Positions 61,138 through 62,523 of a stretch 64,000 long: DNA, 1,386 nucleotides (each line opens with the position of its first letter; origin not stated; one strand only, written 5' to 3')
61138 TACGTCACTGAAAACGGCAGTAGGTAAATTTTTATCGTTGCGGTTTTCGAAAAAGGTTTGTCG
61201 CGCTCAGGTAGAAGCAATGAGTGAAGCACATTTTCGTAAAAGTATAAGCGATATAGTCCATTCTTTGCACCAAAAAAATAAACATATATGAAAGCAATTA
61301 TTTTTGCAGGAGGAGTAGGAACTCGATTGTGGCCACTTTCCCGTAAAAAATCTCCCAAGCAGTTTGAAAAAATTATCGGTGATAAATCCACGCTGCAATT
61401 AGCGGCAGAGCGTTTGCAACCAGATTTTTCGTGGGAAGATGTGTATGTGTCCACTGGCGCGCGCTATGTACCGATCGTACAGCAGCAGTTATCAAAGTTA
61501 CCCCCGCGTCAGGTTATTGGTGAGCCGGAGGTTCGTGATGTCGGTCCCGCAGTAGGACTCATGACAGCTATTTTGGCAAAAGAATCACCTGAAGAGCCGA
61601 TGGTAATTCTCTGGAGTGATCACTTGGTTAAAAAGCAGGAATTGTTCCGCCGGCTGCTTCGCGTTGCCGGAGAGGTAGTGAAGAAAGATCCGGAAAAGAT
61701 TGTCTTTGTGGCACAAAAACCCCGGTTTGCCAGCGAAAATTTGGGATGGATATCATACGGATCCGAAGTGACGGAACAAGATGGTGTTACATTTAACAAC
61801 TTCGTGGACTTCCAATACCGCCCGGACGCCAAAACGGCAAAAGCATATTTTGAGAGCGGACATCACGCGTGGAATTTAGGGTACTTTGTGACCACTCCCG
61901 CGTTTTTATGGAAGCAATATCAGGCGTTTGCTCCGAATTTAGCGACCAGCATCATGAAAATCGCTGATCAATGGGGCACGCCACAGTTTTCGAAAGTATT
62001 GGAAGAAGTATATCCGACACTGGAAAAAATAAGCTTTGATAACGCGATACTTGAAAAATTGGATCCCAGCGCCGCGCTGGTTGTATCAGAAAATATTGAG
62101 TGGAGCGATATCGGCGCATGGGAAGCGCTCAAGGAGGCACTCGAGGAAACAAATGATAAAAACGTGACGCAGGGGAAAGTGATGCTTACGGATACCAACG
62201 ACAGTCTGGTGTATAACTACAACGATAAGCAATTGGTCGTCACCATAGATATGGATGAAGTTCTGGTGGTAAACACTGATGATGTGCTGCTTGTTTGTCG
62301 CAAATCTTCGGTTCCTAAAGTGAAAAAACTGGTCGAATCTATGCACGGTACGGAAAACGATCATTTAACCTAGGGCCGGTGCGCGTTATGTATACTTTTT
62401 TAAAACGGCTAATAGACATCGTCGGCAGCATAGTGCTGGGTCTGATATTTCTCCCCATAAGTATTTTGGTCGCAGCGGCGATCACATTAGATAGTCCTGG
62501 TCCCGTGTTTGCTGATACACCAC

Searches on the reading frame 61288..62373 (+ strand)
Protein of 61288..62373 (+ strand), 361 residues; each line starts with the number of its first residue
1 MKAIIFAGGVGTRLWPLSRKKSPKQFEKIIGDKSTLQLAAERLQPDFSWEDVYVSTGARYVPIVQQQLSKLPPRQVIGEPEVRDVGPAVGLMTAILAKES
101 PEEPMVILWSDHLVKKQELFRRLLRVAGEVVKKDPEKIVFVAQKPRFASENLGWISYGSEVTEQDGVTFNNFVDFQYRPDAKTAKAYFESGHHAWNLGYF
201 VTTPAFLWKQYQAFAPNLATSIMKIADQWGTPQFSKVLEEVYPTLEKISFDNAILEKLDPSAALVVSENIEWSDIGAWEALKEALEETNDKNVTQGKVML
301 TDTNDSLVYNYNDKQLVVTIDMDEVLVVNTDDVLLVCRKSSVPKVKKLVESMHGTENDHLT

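Call 13: search_protein_families(library=pfam, proteins=[window:61288-62373:+], max_evalue=0.00001)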
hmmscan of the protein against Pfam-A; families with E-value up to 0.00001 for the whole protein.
window:61288-62373:+ (361 aa): 3 families
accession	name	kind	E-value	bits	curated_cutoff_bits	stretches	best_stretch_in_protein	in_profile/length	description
PF00483.29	NTP_transferase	-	2e-22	80.4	21.2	1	2-289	1-243/245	Nucleotidyl transferase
PF12804.13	NTP_transf_3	-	9.6e-09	36.1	27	1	3-143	1-123/160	MobA-like NTP transferase domain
PF22640.1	ManC_GMP_beta-helix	-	3.2e-08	33.8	27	1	296-351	1-54/55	MannoseP isomerase/GMP-like beta-helix domain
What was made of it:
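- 61288..62373 (+): Mannose-1-phosphate guanylyltransferase-like gene (ManC without the isomerase domain); likely GDP-mannose supply. Pfam NTP_transferase plus ManC_GMP_beta-helix (call 13).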

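Call 36: search_protein_families(library=ncbifam, proteins=[window:61288-62373:+], max_evalue=1e-10)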
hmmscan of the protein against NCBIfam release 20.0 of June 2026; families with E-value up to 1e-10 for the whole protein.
window:61288-62373:+ (361 aa): 2 families
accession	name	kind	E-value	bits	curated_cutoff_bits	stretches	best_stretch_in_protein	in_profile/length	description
TIGR01479.1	GMP_PMI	equivalog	9.2e-68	229.1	372.95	1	2-357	2-350/467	mannose-1-phosphate guanylyltransferase/mannose-6-phosphate isomerase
NF012004.0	PRK15460.1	equivalog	3e-47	161.4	859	1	3-353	8-356/478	mannose-1-phosphate guanyltransferase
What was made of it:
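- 61288..62373 (+): TIGR01479 scores 229 bits over profile positions 2-350 of 467 (call 36).
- Checked: The ManC-like gene at 61288-62373 is real: it has NTP_transferase plus ManC_GMP_beta-helix (call 13) and scores 229 bits on TIGR01479, below the 373 cut-off because the isomerase half is absent (call 36).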
